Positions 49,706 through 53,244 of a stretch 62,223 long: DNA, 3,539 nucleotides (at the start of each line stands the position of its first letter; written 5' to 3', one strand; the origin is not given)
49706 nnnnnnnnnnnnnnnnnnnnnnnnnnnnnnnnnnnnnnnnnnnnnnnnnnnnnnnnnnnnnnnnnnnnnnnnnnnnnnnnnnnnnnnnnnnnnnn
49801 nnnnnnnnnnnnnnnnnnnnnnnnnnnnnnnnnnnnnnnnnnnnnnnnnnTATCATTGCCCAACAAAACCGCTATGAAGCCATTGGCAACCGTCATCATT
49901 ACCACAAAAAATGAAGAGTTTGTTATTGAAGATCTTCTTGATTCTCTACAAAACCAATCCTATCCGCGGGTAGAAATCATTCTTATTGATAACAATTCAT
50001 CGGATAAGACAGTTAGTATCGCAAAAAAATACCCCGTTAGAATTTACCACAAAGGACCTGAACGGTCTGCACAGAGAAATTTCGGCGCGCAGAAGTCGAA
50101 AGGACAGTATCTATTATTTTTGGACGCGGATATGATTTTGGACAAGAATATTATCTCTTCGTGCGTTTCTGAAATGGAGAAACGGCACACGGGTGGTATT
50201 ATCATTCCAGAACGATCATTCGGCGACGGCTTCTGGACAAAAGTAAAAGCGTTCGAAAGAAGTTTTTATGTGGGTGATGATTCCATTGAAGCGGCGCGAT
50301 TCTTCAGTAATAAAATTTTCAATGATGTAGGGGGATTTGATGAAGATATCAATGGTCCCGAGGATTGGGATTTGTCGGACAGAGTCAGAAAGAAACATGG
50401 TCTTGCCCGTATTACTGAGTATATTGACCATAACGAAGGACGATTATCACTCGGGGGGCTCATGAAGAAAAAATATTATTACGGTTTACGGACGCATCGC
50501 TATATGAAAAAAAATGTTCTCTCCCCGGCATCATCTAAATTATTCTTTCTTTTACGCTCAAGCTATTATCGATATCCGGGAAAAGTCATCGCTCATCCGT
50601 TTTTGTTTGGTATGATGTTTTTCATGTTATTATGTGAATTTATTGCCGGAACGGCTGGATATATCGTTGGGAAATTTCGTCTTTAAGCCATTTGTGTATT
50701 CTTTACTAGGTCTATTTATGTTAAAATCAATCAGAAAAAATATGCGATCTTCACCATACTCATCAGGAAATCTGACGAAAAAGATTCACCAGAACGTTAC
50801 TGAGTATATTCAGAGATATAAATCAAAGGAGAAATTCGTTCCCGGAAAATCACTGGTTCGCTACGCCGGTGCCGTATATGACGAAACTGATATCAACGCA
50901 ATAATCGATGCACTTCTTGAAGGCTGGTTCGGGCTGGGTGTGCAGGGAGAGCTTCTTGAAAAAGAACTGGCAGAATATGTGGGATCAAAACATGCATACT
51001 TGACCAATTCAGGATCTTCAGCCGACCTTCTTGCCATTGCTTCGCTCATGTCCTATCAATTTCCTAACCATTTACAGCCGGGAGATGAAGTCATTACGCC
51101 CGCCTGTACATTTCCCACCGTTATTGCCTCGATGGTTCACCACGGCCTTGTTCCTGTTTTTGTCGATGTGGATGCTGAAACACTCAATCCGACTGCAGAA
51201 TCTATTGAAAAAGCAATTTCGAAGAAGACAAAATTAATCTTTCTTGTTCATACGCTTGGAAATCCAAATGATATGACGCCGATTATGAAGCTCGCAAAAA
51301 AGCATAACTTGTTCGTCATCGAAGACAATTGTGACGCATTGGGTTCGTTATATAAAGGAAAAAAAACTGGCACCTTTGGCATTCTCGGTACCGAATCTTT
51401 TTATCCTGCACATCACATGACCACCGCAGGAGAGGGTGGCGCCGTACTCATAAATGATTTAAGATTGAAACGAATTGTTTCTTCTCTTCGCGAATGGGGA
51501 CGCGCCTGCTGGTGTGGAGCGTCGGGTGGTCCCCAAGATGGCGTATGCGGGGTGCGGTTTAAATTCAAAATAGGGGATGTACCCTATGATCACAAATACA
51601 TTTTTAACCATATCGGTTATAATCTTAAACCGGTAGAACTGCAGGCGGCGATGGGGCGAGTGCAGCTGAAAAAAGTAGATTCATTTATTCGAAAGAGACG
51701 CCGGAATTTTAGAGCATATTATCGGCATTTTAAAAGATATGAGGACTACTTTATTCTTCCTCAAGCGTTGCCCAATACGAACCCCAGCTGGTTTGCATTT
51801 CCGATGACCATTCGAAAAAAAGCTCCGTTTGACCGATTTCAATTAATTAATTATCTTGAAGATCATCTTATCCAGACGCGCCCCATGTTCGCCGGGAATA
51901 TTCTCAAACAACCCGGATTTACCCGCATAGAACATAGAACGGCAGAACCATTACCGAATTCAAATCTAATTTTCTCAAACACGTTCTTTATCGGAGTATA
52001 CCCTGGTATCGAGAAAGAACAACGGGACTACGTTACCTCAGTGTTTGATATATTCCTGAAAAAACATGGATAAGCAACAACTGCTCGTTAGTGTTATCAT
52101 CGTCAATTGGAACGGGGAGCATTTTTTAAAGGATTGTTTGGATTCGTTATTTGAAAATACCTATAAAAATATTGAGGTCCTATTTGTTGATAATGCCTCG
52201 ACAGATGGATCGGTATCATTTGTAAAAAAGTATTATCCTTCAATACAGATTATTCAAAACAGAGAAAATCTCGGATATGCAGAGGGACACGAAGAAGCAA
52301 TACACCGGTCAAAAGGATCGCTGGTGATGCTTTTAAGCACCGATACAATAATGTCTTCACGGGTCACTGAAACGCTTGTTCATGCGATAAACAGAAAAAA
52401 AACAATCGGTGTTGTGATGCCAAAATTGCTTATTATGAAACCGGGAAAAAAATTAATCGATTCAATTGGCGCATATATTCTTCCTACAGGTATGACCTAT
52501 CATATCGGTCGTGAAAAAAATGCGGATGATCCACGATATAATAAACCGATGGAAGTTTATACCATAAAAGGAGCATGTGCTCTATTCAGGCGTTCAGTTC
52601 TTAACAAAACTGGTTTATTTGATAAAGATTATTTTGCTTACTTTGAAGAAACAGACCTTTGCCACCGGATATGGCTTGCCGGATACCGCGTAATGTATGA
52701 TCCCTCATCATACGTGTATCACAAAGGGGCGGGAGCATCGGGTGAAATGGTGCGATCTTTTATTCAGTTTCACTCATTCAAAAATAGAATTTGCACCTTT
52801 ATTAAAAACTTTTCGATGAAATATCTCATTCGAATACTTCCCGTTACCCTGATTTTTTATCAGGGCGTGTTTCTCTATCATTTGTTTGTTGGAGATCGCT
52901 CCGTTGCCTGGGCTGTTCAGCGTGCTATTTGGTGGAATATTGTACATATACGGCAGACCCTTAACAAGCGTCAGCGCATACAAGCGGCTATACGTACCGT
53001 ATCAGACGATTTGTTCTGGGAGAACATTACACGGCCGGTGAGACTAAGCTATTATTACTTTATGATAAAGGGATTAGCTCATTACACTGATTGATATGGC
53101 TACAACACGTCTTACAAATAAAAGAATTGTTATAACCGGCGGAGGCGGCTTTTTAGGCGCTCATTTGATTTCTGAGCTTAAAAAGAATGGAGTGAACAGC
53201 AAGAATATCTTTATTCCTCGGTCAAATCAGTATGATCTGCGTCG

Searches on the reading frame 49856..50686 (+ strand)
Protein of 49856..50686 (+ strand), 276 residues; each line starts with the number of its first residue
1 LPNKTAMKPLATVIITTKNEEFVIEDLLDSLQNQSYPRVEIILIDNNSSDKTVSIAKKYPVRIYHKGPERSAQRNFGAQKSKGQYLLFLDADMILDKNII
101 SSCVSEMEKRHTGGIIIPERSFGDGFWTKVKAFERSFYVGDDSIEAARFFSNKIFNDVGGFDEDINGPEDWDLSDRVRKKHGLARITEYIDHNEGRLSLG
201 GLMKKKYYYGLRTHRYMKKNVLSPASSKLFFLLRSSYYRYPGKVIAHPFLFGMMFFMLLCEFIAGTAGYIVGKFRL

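Call 7: search_protein_families(library=pfam, max_evalue=0.01, proteins=[window:49856-50686:+])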
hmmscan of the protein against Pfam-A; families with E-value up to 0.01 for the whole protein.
window:49856-50686:+ (276 aa): 4 families
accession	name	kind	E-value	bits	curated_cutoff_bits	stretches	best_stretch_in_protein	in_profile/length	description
PF00535.33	Glycos_transf_2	-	6.4e-27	95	23.3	1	12-129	1-125/168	Glycosyl transferase family 2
PF10111.15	Glyco_tranf_2_2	-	3.3e-12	46.9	27.3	1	13-96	2-95/276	Glycosyltransferase like family 2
PF13641.12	Glyco_tranf_2_3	-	2.1e-08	34.9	27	1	11-107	3-111/230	Glycosyltransferase like family 2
PF13632.12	Glyco_trans_2_3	-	0.0029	17.9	27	0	86-258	2-177/198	Glycosyl transferase family group 2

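Call 50: search_protein_families(library=ncbifam, max_evalue=0.00001, proteins=[window:49856-50686:+])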
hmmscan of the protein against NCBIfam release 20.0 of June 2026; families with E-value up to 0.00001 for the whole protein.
window:49856-50686:+ (276 aa): 15 families
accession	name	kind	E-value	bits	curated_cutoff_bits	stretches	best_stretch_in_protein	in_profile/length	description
TIGR04283.1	glyco_like_mftF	equivalog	2.8e-28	99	182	1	12-217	2-209/221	TIGR04283 family arsenosugar biosynthesis glycosyltransferase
TIGR03965.1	mycofact_glyco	equivalog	1.1e-13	50.9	280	1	8-106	73-178/467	mycofactocin biosynthesis glycosyltransferase MftF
NF041875.1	EPS_EpsD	equivalog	2.1e-13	50.4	370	1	13-211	3-225/325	exopolysaccharide biosynthesis glycosyltransferase EpsD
TIGR03937.1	PgaC_IcaA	equivalog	1.3e-11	44.2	422.3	1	6-111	42-154/407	poly-beta-1,6-N-acetyl-D-glucosamine synthase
NF007482.0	PRK10073.1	equivalog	2.2e-11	43.3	423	1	8-100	5-103/334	glycosyltransferase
NF047683.1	TeichurnBiosyTuaG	equivalog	1.2e-10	41.5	400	1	6-111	3-115/252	teichuronic acid biosynthesis protein TuaG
TIGR03111.1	glyc2_xrt_Gpos1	hypoth_equivalog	2.8e-09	36.3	363.95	1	6-110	46-159/439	TIGR03111 family XrtG-associated glycosyltransferase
NF050050.1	ProtGlycPglI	equivalog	3.6e-09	36.4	500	1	9-109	2-110/306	GalNAc(5)-diNAcBac-PP-undecaprenol beta-1,3-glucosyltransferase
NF038302.1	EPS_HpsE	equivalog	1e-08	34.5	300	1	12-105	4-109/307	hormogonium polysaccharide biosynthesis glycosyltransferase HpsE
TIGR03469.1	HpnB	hypoth_equivalog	2.1e-08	33.6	379.25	1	7-61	42-97/386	hopene-associated glycosyltransferase HpnB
NF038299.1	EPS_HpsN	equivalog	4e-08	32.6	425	1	11-116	3-115/317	hormogonium polysaccharide biosynthesis glycosyltransferase HpsN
TIGR04182.1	glyco_TIGR04182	equivalog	9.8e-07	28.4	325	1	12-97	3-87/293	S-layer glycoprotein N-glycosyltransferase AglJ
NF045692.1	OglycostaseCruG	equivalog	1.1e-06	27.9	600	0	11-60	43-92/386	2'-O-glycosyltransferase CruG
NF050819.1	PolSacchBiosHfsG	equivalog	2.8e-06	26.7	500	1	7-145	10-154/302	polysaccharide biosynthesis protein HfsG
NF041394.1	GtaseAglG_Halo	equivalog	3.2e-06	26.6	440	0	16-166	9-179/304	glucosyl-dolichyl phosphate glucuronosyltransferase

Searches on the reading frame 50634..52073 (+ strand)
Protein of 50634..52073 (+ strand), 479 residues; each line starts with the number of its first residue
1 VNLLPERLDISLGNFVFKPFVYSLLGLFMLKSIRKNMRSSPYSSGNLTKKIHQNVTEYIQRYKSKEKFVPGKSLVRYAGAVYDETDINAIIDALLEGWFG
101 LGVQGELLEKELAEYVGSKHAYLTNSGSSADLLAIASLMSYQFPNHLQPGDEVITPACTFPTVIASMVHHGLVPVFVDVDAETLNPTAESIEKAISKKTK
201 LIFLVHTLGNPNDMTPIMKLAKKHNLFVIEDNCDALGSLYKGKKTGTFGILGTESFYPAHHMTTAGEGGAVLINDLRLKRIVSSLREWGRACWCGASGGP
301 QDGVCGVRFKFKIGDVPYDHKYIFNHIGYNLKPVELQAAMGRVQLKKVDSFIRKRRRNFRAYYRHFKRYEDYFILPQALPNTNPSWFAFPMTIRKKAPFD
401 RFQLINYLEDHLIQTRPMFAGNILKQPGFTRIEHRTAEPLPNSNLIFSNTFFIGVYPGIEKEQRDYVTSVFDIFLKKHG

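Call 7: search_protein_families(library=pfam, max_evalue=0.01, proteins=[window:50634-52073:+])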
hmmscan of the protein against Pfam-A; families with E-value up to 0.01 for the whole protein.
window:50634-52073:+ (479 aa): 5 families
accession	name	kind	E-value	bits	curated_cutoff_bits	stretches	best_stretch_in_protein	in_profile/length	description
PF01041.23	DegT_DnrJ_EryC1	-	1.1e-85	288.4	19.8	1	83-469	4-357/360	DegT/DnrJ/EryC1/StrS aminotransferase family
PF01053.26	Cys_Met_Meta_PP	-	2.4e-09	36.7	27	1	106-239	55-181/381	Cys/Met metabolism PLP-dependent enzyme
PF00155.27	Aminotran_1_2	-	2e-06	27.7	19.7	1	108-231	47-185/361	Aminotransferase class I and II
PF01212.27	Beta_elim_lyase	-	0.00087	19.1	27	1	108-232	37-169/288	Beta-eliminating lyase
PF00266.25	Aminotran_5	-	0.00093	18.7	21.5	1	139-237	77-181/371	Aminotransferase class-V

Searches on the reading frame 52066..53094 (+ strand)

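Call 8: search_protein_families(library=pfam, max_evalue=0.01, proteins=[window:52066-53094:+])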
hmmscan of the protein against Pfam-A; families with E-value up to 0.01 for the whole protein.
window:52066-53094:+ (342 aa): 5 families
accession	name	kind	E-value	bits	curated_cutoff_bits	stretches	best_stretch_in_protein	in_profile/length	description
PF00535.33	Glycos_transf_2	-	7.4e-23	81.7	23.3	1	9-181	1-166/168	Glycosyl transferase family 2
PF13641.12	Glyco_tranf_2_3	-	1.8e-17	64.6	27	1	8-220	3-212/230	Glycosyltransferase like family 2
PF13632.12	Glyco_trans_2_3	-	3.2e-07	30.8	27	1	87-223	2-127/198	Glycosyl transferase family group 2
PF10111.15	Glyco_tranf_2_2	-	0.00028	20.9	27.3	1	13-224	7-221/276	Glycosyltransferase like family 2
PF13712.12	Glyco_tranf_2_5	-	0.0035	17.5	27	0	59-210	29-178/210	Glycosyltransferase like family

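Call 50: search_protein_families(library=ncbifam, max_evalue=0.00001, proteins=[window:52066-53094:+])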
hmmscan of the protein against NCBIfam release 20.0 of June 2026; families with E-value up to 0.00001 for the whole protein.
window:52066-53094:+ (342 aa): 15 families
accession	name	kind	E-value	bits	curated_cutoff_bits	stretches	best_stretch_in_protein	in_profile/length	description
TIGR03937.1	PgaC_IcaA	equivalog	3.2e-20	72.5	422.3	1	4-217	43-248/407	poly-beta-1,6-N-acetyl-D-glucosamine synthase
NF038299.1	EPS_HpsN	equivalog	3.6e-17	62.3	425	1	7-255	2-260/317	hormogonium polysaccharide biosynthesis glycosyltransferase HpsN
NF007482.0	PRK10073.1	equivalog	1.4e-13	50.6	423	1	2-107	2-109/334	glycosyltransferase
NF047683.1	TeichurnBiosyTuaG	equivalog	1.1e-12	48.2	400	1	1-145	1-145/252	teichuronic acid biosynthesis protein TuaG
TIGR03965.1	mycofact_glyco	equivalog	1.7e-12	47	280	1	8-220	76-281/467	mycofactocin biosynthesis glycosyltransferase MftF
NF041875.1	EPS_EpsD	equivalog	3.9e-12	46.2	370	1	8-221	1-208/325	exopolysaccharide biosynthesis glycosyltransferase EpsD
TIGR04242.1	nodulat_NodC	equivalog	3.9e-12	45.8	550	1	8-213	50-258/395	chitooligosaccharide synthase NodC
TIGR03111.1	glyc2_xrt_Gpos1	hypoth_equivalog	5.1e-12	45.3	363.95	1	8-202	51-248/439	TIGR03111 family XrtG-associated glycosyltransferase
NF053739.1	GlytfEpsEBac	equivalog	2.2e-11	43.3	450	1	8-118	3-117/265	glycosyltransferase EpsE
NF041394.1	GtaseAglG_Halo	equivalog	3.5e-11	42.9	440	1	8-220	3-216/304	glucosyl-dolichyl phosphate glucuronosyltransferase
TIGR04283.1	glyco_like_mftF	equivalog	5.6e-11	42.4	182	1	8-114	1-104/221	TIGR04283 family arsenosugar biosynthesis glycosyltransferase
NF038302.1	EPS_HpsE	equivalog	2.4e-08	33.3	300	1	8-99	3-102/307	hormogonium polysaccharide biosynthesis glycosyltransferase HpsE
NF045692.1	OglycostaseCruG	equivalog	9.3e-08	31.4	600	1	8-211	43-247/386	2'-O-glycosyltransferase CruG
NF050050.1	ProtGlycPglI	equivalog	1.2e-07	31.4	500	1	8-126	4-124/306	GalNAc(5)-diNAcBac-PP-undecaprenol beta-1,3-glucosyltransferase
TIGR01556.1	rhamnosyltran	subfamily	2e-06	27.2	200.55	1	28-220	13-201/281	rhamnosyltransferase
